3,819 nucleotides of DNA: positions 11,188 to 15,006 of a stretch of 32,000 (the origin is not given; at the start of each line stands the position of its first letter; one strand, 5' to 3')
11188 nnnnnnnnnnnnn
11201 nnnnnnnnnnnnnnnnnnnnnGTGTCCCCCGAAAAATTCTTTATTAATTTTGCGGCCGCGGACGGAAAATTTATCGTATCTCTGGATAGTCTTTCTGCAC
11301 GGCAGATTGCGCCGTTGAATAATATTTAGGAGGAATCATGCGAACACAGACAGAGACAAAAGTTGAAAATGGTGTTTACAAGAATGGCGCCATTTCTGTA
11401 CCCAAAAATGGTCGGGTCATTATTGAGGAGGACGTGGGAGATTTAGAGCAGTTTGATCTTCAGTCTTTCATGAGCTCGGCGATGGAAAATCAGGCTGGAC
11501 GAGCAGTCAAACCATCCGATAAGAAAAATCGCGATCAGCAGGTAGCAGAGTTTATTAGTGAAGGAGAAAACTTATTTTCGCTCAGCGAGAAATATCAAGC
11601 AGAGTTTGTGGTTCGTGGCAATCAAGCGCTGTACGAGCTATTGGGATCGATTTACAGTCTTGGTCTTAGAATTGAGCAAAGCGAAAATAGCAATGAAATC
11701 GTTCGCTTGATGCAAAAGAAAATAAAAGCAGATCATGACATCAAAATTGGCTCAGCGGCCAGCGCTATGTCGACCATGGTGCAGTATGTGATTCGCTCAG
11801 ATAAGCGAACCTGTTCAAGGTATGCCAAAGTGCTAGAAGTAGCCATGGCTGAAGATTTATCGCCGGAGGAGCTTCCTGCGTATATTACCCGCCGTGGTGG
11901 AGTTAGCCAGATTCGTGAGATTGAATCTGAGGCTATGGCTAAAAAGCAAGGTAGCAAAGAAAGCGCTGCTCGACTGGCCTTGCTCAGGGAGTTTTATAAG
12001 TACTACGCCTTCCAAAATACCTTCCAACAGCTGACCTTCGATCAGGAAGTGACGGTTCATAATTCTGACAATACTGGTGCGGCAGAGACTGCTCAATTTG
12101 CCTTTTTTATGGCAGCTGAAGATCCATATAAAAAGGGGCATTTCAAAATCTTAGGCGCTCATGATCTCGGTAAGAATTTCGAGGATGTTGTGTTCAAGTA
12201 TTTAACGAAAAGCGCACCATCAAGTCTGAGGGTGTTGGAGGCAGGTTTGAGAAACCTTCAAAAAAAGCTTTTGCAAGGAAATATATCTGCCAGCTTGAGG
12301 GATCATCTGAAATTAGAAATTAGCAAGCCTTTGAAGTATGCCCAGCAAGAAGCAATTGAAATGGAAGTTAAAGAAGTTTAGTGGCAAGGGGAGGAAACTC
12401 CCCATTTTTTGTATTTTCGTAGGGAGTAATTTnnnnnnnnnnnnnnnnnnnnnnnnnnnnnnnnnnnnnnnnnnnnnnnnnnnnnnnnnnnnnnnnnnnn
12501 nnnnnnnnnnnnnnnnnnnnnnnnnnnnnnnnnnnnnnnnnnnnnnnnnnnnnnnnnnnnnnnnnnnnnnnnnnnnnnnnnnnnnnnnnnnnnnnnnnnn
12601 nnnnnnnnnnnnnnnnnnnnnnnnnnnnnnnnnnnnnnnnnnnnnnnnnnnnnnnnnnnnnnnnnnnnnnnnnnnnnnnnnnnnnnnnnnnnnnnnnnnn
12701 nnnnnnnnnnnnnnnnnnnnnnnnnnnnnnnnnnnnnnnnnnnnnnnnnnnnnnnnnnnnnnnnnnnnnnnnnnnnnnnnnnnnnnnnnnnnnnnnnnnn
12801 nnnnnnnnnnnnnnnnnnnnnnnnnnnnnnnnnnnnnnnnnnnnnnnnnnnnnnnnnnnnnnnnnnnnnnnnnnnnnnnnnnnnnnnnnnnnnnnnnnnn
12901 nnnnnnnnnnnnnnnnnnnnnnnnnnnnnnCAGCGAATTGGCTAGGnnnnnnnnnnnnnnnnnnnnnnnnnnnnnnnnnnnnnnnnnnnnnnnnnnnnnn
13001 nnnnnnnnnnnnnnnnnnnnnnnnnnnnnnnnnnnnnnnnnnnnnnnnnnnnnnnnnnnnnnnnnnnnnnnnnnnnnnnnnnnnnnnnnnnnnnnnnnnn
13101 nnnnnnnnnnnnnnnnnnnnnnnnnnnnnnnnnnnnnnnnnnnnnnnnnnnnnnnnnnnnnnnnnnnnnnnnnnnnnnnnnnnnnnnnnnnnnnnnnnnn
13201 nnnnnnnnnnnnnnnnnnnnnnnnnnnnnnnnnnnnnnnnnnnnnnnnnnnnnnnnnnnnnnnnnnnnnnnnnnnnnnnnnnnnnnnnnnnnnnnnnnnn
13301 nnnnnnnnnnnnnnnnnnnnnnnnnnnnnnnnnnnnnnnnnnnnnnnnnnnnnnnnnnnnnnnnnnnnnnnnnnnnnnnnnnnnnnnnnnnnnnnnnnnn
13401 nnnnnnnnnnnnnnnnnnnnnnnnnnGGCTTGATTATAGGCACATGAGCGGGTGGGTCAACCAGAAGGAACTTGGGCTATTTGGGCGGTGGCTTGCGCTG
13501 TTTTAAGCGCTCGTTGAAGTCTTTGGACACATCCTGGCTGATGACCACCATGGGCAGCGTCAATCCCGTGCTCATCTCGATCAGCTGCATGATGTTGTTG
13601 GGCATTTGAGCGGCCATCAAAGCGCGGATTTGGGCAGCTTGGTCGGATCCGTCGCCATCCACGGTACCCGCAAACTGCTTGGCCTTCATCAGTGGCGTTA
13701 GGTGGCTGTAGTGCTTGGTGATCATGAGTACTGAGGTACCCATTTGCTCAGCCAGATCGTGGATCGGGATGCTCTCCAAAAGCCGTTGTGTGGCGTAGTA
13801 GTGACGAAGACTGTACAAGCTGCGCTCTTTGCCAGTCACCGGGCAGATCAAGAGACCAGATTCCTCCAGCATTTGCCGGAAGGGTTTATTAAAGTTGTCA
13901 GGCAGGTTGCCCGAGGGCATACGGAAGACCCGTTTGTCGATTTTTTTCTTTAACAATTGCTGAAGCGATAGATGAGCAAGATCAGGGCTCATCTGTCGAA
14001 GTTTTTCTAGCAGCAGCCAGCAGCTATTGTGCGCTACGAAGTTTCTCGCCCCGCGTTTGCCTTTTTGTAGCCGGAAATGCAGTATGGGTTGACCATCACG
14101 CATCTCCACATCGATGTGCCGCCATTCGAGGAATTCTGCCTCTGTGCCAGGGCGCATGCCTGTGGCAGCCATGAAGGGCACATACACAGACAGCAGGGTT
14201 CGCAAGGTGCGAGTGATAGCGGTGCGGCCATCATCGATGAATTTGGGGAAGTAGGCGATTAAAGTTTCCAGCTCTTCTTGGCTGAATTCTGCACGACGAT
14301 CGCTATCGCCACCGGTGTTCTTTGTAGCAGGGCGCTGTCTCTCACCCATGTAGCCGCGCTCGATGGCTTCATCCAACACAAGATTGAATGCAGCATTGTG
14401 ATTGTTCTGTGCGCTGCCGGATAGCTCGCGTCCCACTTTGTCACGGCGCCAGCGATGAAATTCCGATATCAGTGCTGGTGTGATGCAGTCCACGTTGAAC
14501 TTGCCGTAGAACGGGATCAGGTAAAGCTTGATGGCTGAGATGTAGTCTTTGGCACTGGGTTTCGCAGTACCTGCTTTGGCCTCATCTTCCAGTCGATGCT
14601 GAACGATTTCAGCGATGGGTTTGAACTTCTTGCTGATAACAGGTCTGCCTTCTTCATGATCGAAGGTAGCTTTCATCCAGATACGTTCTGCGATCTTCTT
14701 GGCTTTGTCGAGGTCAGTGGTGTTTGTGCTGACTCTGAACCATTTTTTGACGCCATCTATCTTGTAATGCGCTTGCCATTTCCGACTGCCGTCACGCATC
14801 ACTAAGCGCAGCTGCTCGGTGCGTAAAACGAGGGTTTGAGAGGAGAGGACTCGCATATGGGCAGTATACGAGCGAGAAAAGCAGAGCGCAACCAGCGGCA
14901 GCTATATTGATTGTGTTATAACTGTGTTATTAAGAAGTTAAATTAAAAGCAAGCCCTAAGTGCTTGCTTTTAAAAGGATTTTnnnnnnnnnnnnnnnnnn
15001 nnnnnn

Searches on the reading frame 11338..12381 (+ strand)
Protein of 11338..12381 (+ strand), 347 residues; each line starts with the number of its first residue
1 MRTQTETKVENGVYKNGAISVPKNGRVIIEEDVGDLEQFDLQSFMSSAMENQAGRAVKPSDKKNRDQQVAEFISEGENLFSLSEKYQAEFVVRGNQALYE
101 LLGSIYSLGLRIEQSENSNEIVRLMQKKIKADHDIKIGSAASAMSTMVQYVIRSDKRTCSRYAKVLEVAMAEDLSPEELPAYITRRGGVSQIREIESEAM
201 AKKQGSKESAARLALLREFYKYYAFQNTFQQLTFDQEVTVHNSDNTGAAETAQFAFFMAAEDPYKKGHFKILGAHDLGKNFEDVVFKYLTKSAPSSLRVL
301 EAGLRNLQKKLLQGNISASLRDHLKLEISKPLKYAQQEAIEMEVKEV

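Call 9: search_protein_families(library=pfam, proteins=[window:11338-12381:+], max_evalue=0.01)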
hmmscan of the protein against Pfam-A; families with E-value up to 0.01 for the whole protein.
window:11338-12381:+ (347 aa): 0 families

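Call 27: search_protein_families(library=phrogs, proteins=[window:11338-12381:+], max_evalue=0.01)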
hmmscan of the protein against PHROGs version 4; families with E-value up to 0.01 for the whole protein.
window:11338-12381:+ (347 aa): 0 families

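Call 46: search_protein_families(library=pfam, proteins=[window:11338-12381:+], max_evalue=0.05)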
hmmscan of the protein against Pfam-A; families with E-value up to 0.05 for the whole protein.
window:11338-12381:+ (347 aa): 0 families

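Call 72: search_protein_families(library=ncbifam, proteins=[window:11338-12381:+], max_evalue=0.01)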
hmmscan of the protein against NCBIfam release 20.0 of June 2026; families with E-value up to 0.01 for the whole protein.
window:11338-12381:+ (347 aa): 0 families
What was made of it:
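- On Polyomavirus/SaPI-type dyad origin: No helicase or primase family was found in the element or in the backbone clusters (calls 9, 27, 46, 72).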

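Call 76: search_protein_families(library=padloc, proteins=[window:11338-12381:+], max_evalue=0.01)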
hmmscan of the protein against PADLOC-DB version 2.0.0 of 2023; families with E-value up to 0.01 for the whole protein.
window:11338-12381:+ (347 aa): 0 families

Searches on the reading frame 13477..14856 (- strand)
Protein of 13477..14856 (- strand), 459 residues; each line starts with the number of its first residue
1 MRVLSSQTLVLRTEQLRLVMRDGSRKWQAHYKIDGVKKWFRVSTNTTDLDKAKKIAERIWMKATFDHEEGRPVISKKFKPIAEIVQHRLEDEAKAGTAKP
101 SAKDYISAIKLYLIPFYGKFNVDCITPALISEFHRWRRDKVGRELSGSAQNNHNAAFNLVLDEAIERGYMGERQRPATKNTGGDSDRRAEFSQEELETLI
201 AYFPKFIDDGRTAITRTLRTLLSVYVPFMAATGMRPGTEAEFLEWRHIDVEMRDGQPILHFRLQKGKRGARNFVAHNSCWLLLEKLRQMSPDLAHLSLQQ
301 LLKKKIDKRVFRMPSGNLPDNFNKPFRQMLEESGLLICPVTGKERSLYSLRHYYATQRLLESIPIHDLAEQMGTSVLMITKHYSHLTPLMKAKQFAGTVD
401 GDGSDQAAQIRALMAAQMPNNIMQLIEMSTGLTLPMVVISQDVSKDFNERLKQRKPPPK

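Call 12: search_protein_families(library=pfam, proteins=[window:13477-14856:-], max_evalue=0.001)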
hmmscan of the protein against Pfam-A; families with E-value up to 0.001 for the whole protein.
window:13477-14856:- (459 aa): 2 families
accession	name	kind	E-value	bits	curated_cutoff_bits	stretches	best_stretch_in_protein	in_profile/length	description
PF00589.27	Phage_integrase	-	7.9e-06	26.2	27.1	1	218-387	20-169/172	Phage integrase family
PF13102.12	Phage_int_SAM_5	-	0.00093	20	22.3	0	99-175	18-93/98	Phage integrase SAM-like domain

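Call 72: search_protein_families(library=ncbifam, proteins=[window:13477-14856:-], max_evalue=0.01)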
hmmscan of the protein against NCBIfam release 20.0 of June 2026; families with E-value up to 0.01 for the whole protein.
window:13477-14856:- (459 aa): 0 families
